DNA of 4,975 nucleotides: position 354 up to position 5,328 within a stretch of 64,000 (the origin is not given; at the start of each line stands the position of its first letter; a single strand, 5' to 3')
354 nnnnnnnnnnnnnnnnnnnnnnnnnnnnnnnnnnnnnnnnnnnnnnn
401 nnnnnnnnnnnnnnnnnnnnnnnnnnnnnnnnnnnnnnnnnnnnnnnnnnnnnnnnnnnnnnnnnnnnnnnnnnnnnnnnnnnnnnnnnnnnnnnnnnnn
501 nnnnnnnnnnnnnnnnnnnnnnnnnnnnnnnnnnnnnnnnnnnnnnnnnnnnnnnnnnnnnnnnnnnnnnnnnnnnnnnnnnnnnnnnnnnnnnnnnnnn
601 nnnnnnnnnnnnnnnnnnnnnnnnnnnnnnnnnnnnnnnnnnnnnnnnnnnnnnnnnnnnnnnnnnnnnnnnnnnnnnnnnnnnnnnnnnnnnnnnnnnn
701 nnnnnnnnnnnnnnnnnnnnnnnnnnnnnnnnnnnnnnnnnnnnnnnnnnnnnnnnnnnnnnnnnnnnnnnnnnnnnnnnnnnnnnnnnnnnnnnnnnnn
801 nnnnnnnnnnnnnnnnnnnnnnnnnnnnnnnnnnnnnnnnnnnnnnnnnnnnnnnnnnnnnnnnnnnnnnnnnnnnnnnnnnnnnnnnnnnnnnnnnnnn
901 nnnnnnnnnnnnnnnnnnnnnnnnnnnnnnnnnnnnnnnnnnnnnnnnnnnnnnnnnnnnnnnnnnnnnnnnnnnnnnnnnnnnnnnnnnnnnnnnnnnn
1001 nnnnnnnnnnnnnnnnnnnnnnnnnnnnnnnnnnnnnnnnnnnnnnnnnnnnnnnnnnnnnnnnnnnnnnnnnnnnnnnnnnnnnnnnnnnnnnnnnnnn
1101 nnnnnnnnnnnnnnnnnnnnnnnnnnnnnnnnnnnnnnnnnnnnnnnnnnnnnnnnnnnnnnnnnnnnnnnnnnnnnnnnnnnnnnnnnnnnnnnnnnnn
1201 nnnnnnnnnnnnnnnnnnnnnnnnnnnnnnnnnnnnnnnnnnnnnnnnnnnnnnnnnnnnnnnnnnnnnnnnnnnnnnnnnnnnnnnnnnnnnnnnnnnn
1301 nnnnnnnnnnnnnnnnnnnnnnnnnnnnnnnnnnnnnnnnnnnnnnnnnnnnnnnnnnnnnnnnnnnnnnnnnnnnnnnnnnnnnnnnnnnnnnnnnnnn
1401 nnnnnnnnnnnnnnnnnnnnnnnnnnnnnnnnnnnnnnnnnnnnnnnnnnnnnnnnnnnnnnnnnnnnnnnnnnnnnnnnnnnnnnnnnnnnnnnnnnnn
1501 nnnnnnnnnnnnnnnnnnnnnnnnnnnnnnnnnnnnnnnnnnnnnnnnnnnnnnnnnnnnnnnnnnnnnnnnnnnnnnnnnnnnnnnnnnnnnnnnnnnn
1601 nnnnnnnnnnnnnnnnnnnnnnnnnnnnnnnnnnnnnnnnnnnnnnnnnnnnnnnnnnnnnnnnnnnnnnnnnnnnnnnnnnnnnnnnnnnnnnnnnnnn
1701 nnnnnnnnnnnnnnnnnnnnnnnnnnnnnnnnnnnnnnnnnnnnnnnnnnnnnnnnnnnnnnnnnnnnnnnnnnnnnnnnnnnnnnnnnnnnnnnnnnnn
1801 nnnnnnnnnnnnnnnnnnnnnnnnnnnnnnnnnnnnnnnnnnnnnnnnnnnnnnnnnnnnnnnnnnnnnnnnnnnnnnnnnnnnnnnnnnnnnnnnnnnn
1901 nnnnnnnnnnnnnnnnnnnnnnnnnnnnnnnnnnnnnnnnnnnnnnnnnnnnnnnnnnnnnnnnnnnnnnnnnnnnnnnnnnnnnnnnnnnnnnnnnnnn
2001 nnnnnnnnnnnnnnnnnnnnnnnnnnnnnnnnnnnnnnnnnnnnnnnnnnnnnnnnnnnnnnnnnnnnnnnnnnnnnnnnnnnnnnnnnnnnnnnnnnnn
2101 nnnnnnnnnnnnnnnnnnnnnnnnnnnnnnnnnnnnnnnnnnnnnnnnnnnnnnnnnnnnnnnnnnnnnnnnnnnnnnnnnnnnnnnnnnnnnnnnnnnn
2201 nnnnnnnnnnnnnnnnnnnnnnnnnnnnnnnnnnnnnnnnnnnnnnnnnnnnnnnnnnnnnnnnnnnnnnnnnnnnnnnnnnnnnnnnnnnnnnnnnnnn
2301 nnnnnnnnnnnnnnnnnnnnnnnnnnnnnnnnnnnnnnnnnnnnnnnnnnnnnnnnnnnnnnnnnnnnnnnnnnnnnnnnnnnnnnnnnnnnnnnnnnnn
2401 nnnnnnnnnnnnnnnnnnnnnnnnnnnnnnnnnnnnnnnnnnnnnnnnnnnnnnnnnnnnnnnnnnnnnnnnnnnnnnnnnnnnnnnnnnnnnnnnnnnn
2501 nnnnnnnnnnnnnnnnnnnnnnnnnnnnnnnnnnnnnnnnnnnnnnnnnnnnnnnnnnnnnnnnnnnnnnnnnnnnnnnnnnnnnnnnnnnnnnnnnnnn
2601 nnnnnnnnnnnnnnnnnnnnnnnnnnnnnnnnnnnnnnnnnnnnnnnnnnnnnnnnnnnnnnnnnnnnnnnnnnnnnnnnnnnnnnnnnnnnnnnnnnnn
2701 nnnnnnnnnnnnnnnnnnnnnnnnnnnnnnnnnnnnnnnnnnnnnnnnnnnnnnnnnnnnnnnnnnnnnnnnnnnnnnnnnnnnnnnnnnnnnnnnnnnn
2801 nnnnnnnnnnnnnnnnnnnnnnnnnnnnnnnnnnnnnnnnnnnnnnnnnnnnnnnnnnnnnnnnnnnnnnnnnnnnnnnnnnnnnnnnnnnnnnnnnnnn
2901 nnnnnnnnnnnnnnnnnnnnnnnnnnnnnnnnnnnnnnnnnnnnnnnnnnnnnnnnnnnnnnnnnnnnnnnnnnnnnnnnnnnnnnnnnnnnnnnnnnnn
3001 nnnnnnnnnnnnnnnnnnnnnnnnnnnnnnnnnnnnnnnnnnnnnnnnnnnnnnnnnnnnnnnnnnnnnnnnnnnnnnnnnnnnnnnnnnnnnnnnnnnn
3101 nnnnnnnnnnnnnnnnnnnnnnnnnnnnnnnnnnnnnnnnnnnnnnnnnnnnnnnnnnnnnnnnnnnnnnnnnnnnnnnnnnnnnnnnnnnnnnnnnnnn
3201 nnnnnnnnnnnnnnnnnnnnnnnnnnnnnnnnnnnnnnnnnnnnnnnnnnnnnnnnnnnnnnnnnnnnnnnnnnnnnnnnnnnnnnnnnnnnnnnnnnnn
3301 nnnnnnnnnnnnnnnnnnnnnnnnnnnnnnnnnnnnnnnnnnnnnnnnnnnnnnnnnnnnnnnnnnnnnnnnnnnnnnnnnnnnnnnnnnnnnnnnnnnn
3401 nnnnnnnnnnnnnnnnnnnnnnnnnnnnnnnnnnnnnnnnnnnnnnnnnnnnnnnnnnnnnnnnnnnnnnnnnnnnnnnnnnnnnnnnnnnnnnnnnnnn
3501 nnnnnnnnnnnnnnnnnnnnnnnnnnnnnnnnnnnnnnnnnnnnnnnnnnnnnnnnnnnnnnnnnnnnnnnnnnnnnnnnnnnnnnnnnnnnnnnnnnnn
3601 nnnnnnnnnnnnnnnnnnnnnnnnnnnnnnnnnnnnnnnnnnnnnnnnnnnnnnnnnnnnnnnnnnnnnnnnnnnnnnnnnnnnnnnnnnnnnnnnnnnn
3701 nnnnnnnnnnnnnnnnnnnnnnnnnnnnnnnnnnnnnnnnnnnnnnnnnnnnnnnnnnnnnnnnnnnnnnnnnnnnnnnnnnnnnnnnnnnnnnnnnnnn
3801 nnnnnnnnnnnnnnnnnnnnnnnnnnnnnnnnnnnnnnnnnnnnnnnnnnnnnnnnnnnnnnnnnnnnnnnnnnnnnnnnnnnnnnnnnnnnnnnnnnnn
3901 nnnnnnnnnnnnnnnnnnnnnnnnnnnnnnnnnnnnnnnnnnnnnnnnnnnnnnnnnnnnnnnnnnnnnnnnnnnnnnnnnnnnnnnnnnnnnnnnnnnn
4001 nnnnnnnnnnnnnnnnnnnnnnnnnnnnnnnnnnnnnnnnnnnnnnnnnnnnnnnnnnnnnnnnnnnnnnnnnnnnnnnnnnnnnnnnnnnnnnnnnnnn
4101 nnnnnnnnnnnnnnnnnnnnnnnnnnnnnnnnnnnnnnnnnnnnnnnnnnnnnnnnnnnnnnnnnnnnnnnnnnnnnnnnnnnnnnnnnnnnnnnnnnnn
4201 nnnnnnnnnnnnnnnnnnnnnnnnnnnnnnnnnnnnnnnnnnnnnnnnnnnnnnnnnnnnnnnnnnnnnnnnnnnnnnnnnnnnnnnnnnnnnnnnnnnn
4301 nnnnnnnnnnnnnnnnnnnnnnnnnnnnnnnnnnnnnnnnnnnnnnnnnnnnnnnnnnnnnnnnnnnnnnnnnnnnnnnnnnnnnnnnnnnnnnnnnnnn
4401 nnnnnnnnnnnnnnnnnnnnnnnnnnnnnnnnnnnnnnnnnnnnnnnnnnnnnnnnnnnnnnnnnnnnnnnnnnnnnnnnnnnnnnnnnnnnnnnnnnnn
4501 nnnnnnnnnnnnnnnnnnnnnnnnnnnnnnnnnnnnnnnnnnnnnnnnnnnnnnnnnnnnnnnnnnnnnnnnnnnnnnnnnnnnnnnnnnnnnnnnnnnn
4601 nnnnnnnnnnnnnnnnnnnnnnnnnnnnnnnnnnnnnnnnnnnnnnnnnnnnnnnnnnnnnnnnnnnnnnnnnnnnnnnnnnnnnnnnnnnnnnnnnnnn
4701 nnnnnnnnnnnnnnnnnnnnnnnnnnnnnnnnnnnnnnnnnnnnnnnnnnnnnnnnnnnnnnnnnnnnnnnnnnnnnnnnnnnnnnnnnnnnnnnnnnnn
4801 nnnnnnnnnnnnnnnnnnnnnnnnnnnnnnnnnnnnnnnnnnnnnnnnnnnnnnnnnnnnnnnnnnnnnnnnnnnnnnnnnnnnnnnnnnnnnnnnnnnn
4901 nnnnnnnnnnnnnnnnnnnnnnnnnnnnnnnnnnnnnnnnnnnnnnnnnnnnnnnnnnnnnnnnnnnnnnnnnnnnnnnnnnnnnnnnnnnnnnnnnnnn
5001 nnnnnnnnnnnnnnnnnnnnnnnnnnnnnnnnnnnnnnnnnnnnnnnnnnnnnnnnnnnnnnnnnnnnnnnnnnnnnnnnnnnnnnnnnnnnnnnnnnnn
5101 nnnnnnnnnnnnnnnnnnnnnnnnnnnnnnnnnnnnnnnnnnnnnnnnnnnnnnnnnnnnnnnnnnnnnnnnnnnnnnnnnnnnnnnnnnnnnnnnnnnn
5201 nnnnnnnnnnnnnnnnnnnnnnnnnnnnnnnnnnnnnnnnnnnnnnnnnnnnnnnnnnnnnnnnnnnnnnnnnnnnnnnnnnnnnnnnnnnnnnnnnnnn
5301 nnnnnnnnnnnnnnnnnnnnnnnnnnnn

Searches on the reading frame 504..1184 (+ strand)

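Call 78: search_protein_families(library=pfam, proteins=[window:504-1184:+], max_evalue=0.001)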
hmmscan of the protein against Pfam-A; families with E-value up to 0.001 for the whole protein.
window:504-1184:+ (226 aa): 1 family
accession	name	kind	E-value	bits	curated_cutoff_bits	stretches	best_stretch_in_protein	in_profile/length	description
PF01475.25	FUR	-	1.5e-19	70.8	23.1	1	103-213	2-114/121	Ferric uptake regulator family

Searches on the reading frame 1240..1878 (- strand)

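Call 78: search_protein_families(library=pfam, proteins=[window:1240-1878:-], max_evalue=0.001)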
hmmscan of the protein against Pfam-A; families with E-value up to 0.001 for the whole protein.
window:1240-1878:- (212 aa): 2 families
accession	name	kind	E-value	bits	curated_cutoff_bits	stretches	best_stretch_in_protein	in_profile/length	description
PF06347.19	SH3_4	-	1.2e-32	111.9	24.1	2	83-139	1-56/56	Bacterial SH3 domain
PF08239.17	SH3_3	-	1.4e-11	44.8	27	1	85-138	1-54/54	Bacterial SH3 domain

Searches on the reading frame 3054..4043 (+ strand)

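Call 15: search_protein_families(library=pfam, proteins=[window:3054-4043:+], max_evalue=0.001)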
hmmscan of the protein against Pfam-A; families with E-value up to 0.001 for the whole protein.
window:3054-4043:+ (329 aa): 5 families
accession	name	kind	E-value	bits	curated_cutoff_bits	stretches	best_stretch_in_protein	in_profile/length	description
PF00561.26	Abhydrolase_1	-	4.4e-21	76.1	25.8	1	44-310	2-244/245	alpha/beta hydrolase fold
PF12146.15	Hydrolase_4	-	5.6e-19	68.8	27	1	69-166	24-112/239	Serine aminopeptidase, S33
PF12697.13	Abhydrolase_6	-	1.2e-15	59.2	26.3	1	45-315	1-214/217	Alpha/beta hydrolase family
PF00326.27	Peptidase_S9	-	1.5e-09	38.1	22.6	0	108-164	40-98/213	Prolyl oligopeptidase family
PF02129.25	Peptidase_S15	-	0.00062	20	23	0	60-277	46-237/262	X-Pro dipeptidyl-peptidase (S15 family)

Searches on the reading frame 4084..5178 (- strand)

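Call 15: search_protein_families(library=pfam, proteins=[window:4084-5178:-], max_evalue=0.001)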
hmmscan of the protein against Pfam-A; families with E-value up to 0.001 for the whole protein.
window:4084-5178:- (364 aa): 1 family
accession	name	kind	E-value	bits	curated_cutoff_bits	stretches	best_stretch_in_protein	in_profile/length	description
PF00296.26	Bac_luciferase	-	3.2e-52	178.3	27.9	1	1-300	1-311/314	Luciferase-like monooxygenase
